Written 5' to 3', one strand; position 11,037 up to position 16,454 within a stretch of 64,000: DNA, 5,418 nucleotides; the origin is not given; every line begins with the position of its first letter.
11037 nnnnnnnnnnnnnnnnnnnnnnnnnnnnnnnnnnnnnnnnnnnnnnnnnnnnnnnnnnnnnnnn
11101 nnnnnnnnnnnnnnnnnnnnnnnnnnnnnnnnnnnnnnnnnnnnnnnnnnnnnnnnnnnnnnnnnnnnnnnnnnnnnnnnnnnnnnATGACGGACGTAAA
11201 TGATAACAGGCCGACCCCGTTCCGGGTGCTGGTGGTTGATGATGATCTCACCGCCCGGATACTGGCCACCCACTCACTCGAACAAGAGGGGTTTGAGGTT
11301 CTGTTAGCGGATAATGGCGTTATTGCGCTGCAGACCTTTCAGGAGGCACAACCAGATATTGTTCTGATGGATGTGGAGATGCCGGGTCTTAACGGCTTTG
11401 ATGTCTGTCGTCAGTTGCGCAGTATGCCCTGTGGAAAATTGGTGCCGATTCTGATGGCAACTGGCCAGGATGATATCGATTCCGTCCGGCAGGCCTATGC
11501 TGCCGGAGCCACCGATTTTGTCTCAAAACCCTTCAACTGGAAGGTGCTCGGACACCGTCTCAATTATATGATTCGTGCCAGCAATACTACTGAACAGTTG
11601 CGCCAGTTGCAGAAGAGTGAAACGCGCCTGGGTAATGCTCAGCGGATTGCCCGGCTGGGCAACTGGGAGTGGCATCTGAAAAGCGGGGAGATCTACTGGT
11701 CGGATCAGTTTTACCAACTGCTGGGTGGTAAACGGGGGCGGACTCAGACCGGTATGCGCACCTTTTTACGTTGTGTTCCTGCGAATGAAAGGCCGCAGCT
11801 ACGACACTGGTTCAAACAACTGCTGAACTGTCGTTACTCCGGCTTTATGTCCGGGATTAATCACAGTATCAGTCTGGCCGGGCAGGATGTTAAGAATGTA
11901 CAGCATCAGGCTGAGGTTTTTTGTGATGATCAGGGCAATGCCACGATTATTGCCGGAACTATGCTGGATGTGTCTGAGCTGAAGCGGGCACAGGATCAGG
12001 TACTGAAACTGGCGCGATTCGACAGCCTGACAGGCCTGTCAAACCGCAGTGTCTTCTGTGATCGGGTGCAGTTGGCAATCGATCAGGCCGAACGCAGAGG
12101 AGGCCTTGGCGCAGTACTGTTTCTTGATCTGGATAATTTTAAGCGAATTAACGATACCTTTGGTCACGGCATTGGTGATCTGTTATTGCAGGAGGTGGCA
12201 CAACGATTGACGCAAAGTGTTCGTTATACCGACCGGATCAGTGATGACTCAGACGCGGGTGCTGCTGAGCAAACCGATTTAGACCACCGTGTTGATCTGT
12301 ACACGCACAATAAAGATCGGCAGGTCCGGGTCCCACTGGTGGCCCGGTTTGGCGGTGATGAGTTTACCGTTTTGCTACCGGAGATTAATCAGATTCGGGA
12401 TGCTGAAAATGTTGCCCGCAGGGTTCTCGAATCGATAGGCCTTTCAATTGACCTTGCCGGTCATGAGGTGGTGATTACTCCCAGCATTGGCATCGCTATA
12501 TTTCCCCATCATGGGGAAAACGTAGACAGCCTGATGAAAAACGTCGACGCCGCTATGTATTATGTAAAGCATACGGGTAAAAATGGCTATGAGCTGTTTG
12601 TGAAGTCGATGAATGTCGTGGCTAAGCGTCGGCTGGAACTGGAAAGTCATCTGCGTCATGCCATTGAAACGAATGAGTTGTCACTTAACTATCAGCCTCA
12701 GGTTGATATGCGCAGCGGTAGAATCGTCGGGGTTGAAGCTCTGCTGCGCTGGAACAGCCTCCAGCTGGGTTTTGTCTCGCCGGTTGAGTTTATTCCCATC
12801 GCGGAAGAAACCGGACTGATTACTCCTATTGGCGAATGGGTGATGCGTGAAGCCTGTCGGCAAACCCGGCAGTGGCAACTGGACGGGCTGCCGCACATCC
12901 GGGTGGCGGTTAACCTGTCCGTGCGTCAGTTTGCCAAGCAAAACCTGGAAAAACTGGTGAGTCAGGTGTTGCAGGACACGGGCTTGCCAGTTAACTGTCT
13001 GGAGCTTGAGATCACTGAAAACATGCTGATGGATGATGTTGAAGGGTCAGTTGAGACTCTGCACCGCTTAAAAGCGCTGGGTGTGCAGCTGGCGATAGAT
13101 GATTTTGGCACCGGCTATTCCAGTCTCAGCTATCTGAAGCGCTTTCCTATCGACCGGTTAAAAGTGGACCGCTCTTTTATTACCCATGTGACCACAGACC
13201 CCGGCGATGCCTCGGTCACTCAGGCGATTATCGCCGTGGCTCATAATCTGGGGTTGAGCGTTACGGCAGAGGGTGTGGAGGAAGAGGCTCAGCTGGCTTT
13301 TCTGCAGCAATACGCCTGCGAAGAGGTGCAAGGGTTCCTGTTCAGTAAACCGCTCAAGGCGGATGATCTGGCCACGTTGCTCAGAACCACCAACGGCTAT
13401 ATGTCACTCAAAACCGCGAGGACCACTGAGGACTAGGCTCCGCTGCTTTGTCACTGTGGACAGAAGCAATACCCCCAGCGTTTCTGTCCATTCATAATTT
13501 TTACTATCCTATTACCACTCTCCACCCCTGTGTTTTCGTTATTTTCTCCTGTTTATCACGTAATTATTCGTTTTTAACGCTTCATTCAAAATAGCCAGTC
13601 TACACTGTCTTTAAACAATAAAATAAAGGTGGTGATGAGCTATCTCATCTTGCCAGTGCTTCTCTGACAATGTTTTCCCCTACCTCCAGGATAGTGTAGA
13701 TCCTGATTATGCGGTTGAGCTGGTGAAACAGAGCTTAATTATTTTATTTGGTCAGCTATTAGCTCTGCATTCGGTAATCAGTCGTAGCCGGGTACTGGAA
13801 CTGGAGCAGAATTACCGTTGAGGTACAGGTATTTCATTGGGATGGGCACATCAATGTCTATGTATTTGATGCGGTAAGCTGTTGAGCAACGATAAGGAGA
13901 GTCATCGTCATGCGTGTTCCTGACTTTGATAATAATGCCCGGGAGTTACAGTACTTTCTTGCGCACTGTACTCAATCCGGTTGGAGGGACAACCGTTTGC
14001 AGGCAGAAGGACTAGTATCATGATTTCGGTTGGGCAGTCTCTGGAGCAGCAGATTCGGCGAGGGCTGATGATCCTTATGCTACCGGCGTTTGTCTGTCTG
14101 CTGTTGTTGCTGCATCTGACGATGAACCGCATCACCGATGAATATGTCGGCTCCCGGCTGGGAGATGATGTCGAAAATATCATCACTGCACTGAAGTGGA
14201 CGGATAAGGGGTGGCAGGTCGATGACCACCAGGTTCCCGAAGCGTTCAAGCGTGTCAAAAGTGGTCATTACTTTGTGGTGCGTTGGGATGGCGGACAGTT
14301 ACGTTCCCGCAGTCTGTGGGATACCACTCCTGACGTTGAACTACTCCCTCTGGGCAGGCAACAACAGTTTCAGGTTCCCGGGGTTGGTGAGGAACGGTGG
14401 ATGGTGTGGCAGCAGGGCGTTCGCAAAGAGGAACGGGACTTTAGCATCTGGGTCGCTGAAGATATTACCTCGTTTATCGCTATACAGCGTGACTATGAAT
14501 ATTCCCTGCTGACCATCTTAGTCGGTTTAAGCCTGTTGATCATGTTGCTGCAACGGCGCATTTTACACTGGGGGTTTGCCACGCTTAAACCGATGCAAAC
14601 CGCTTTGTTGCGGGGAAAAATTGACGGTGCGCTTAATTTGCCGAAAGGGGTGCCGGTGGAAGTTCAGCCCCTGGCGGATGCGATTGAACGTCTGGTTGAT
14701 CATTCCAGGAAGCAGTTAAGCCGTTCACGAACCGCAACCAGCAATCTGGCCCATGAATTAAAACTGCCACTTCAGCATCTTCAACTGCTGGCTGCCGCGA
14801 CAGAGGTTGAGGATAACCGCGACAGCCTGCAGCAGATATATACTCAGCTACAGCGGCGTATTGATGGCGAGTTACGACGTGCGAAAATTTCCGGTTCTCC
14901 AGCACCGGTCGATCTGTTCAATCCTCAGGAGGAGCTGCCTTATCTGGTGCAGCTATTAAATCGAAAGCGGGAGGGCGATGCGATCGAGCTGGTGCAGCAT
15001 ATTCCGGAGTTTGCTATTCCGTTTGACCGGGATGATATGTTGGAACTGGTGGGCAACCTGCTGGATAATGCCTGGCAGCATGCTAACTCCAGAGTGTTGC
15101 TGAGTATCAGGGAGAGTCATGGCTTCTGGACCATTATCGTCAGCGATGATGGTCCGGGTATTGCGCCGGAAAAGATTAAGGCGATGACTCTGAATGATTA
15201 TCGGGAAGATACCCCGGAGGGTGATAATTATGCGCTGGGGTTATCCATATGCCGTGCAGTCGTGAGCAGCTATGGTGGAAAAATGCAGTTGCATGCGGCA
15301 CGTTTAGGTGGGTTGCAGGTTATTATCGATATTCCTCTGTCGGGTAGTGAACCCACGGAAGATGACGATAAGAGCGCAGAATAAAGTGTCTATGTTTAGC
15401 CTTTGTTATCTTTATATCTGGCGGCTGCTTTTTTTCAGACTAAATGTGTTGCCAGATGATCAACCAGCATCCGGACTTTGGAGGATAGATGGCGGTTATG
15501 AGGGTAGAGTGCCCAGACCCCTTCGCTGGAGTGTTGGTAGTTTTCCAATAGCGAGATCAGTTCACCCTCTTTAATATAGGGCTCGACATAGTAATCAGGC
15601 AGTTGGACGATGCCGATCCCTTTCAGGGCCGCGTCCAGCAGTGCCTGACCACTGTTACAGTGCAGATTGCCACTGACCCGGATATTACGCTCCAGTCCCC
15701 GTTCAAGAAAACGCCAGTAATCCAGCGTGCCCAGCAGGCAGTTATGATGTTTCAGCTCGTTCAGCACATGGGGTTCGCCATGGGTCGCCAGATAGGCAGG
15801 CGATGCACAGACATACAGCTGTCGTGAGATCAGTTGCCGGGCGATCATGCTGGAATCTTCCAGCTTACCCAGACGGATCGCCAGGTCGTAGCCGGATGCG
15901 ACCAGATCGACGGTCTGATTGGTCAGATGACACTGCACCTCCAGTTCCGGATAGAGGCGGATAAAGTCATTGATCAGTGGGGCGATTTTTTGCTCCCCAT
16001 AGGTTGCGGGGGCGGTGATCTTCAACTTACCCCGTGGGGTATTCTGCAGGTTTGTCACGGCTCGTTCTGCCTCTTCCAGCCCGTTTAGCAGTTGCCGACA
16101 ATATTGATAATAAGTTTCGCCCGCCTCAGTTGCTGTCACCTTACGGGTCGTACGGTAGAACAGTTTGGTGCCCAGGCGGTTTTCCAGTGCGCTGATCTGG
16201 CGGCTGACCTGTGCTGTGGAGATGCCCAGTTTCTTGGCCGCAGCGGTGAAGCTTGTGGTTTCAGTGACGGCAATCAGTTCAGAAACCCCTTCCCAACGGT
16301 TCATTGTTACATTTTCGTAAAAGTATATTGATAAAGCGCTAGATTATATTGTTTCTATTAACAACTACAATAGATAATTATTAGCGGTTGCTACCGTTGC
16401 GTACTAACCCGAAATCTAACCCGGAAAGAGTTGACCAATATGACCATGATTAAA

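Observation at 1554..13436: Candidate self-contained signal system: racemase + putative ligase + exporter + two orphan binding proteins + hybrid kinase + c-di-GMP output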

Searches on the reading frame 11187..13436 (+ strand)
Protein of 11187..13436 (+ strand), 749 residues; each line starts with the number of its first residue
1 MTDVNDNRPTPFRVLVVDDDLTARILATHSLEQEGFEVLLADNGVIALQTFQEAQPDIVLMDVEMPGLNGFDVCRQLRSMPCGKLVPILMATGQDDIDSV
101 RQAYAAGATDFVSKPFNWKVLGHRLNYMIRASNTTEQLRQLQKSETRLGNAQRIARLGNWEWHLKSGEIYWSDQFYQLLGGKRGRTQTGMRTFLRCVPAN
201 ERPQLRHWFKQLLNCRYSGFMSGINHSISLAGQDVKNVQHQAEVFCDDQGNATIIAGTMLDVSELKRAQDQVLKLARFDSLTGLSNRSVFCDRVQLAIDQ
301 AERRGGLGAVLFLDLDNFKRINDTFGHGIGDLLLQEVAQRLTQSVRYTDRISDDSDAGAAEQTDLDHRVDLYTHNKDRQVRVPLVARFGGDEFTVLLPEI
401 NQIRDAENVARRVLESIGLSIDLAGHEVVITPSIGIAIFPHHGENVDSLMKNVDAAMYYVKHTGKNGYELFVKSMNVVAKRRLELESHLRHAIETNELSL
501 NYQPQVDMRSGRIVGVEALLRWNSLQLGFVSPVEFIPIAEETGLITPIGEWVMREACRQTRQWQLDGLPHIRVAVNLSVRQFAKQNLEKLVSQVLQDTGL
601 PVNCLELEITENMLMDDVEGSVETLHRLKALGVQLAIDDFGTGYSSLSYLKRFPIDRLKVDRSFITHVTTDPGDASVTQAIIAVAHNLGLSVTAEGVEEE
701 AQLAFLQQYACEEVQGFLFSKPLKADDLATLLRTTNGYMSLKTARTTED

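Call 3: search_protein_families(library=pfam, proteins=[window:11187-13436:+], max_evalue=0.001)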
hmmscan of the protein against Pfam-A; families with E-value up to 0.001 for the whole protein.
window:11187-13436:+ (749 aa): 4 families
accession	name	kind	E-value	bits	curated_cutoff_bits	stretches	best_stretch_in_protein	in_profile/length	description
PF00563.25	EAL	-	2e-76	256.9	31.3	1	488-722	3-236/236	EAL domain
PF00990.26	GGDEF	-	1.4e-42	145.6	23.8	2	277-349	2-74/161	Diguanylate cyclase, GGDEF domain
PF00072.30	Response_reg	-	7.6e-28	97.3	30.2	1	14-124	1-109/111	Response regulator receiver domain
PF08447.18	PAS_3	-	0.00058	20.5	25.6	0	169-259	2-89/89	PAS fold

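Call 4: search_protein_families(library=ncbifam, proteins=[window:11187-13436:+], max_evalue=0.01)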
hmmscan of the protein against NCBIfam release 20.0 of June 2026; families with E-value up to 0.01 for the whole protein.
window:11187-13436:+ (749 aa): 124 families (the best 25 are shown)
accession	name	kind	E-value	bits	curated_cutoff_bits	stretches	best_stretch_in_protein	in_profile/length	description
NF045675.1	PhdiestaseDibA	equivalog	1.2e-148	496.2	980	2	385-729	278-622/623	phosphodiesterase DibA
NF007474.0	PRK10060.1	equivalog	5.4e-124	414.8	782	2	384-734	309-656/663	cyclic di-GMP phosphodiesterase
NF053781.1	cdiGMPphdstlr2612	equivalog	1.1e-105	354.6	1600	2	384-733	915-1266/1268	Tlr1612 family c-di-GMP phosphodiesterase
NF008467.0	PRK11359.1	equivalog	3e-105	353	857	2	384-734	447-794/800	oxygen-sensing cyclic-di-GMP phosphodiesterase DosP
NF052458.1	PhdiestGepA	equivalog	4.5e-100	336.1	1200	2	384-730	493-839/840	phosphodiesterase GepA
NF008807.1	PRK11829.1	equivalog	1e-73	248.6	733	1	384-728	315-658/670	biofilm formation regulator HmsP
NF007298.0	PRK09776.1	equivalog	2.4e-70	237.7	1135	3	384-723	758-1097/1111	diguanylate cyclase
NF007135.0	PRK09581.1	equivalog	6.1e-65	219.8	474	3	13-153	4-144/457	PleD family two-component system response regulator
NF052596.1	RR_EAL_PvrR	equivalog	2.6e-58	197.5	580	2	483-734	141-391/398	response regulator cyclic di-GMP phosphodiesterase PvrR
NF007839.0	PRK10551.1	equivalog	2.2e-48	165.1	461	1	480-733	259-511/518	cyclic di-GMP phosphodiesterase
NF007423.1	PRK09966.1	equivalog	4.8e-44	150.8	325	2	264-350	227-313/390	diguanylate cyclase DgcN/YfiN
TIGR00254.1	GGDEF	domain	4e-37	127.5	37.4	2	275-350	4-79/168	diguanylate cyclase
NF047654.1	DiguCycDgcRLepto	equivalog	4.3e-37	127.6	500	3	264-352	121-209/295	diguanylate cyclase DgcR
NF045673.1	c-di-GMPRcptLapD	equivalog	1.8e-35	122.4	1020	2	374-723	303-645/647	cyclic di-GMP receptor LapD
NF008281.1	PRK11059.1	equivalog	3.9e-34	117.9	663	2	384-724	297-631/633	RNase E specificity factor CsrD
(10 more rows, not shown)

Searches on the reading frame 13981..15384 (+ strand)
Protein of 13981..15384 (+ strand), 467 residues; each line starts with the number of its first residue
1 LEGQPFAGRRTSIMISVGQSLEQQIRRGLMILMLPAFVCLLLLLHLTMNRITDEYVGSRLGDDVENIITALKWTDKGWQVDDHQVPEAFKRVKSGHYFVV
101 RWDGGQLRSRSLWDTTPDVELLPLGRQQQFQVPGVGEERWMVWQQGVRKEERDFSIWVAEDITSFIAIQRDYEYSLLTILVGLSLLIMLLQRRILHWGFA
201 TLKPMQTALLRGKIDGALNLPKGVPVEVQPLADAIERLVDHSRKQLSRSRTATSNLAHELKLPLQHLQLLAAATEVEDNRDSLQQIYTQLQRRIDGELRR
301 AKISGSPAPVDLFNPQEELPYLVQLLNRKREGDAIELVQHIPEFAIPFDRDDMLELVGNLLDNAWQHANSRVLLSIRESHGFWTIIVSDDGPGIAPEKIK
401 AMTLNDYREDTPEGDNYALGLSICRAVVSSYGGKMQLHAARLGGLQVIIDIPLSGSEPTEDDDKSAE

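Call 3: search_protein_families(library=pfam, proteins=[window:13981-15384:+], max_evalue=0.001)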
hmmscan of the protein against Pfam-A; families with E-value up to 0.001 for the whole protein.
window:13981-15384:+ (467 aa): 2 families
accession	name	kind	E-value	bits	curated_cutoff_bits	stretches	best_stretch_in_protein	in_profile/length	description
PF02518.31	HATPase_c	-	4.4e-16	59.7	26.4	1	349-453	2-109/111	Histidine kinase-, DNA gyrase B-, and HSP90-like ATPase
PF14501.12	HATPase_c_5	-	5.1e-05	23.6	22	1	351-439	4-90/102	GHKL domain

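Call 4: search_protein_families(library=ncbifam, proteins=[window:13981-15384:+], max_evalue=0.01)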
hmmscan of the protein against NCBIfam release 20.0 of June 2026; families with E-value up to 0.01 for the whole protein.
window:13981-15384:+ (467 aa): 55 families (the best 25 are shown)
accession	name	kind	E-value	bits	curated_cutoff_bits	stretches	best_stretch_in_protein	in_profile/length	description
NF008077.0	PRK10815.1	equivalog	8e-23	80.9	497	1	194-449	213-476/488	two-component system sensor histidine kinase PhoQ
NF007664.1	PRK10337.1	equivalog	6.3e-21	74.5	475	1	176-449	157-440/442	quorum sensing histidine kinase QseC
NF007898.0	PRK10604.1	equivalog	5.4e-19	68.7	478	1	177-456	141-426/433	two-component system sensor histidine kinase RstB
TIGR01386.1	cztS_silS_copS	subfamily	3.9e-18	65.7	292.55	2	357-439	358-445/457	heavy metal sensor histidine kinase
NF007007.0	PRK09470.1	equivalog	9.9e-17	61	486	2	336-454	339-460/463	envelope stress sensor histidine kinase CpxA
NF008312.0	PRK11100.1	equivalog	1.4e-14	53.8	356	1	164-453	175-474/477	two-component system sensor histidine kinase CreC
NF012163.2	BaeS_SmeS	equivalog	5e-14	52.1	500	1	165-452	158-457/457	sensor histidine kinase efflux regulator BaeS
NF007004.0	PRK09467.1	equivalog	9.6e-13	47.7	415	1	345-453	327-436/440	two-component system sensor histidine kinase EnvZ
NF008025.0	PRK10755.1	equivalog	1.7e-12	46.7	314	1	200-448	93-351/362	two-component system sensor histidine kinase PmrB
NF007837.0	PRK10549.1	equivalog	7e-12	44.8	603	1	333-456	332-461/466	envelope stress sensor histidine kinase BaeS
NF052314.1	T9SS_HK_PorY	subfamily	1e-11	44.6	350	1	143-436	103-404/418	PorY family sensor histidine kinase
TIGR02966.1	phoR_proteo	equivalog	6.7e-11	41.8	334.2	1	245-439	109-321/333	phosphate regulon sensor histidine kinase PhoR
NF006800.0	PRK09303.1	equivalog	4.3e-10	39.1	342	1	325-441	243-365/383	histidine kinase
NF008298.1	PRK11086.1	subfamily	7.2e-10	37.9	520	1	348-454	419-526/529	DcuS/MalK family sensor histidine kinase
NF058527.1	HistKinChvGCaul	equivalog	9.3e-10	37.8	740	1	292-436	365-511/535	two-component sensor histidine kinase ChvG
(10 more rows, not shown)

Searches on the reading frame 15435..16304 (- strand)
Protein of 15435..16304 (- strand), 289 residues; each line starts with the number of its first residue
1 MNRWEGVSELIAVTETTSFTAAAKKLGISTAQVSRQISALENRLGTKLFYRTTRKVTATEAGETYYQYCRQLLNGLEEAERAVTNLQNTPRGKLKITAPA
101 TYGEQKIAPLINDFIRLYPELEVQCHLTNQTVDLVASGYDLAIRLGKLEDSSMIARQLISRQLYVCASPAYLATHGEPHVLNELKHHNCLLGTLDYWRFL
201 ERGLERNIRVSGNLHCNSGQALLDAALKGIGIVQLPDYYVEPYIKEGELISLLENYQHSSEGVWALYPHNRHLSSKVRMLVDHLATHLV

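Call 3: search_protein_families(library=pfam, proteins=[window:15435-16304:-], max_evalue=0.001)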
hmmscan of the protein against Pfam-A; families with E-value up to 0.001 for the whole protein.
window:15435-16304:- (289 aa): 2 families
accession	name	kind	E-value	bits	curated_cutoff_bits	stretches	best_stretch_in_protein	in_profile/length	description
PF03466.25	LysR_substrate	-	7.9e-44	150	28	1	88-287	2-207/209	LysR substrate binding domain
PF00126.33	HTH_1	-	4.6e-20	71.8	26.6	1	10-63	7-60/60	Bacterial regulatory helix-turn-helix protein, lysR family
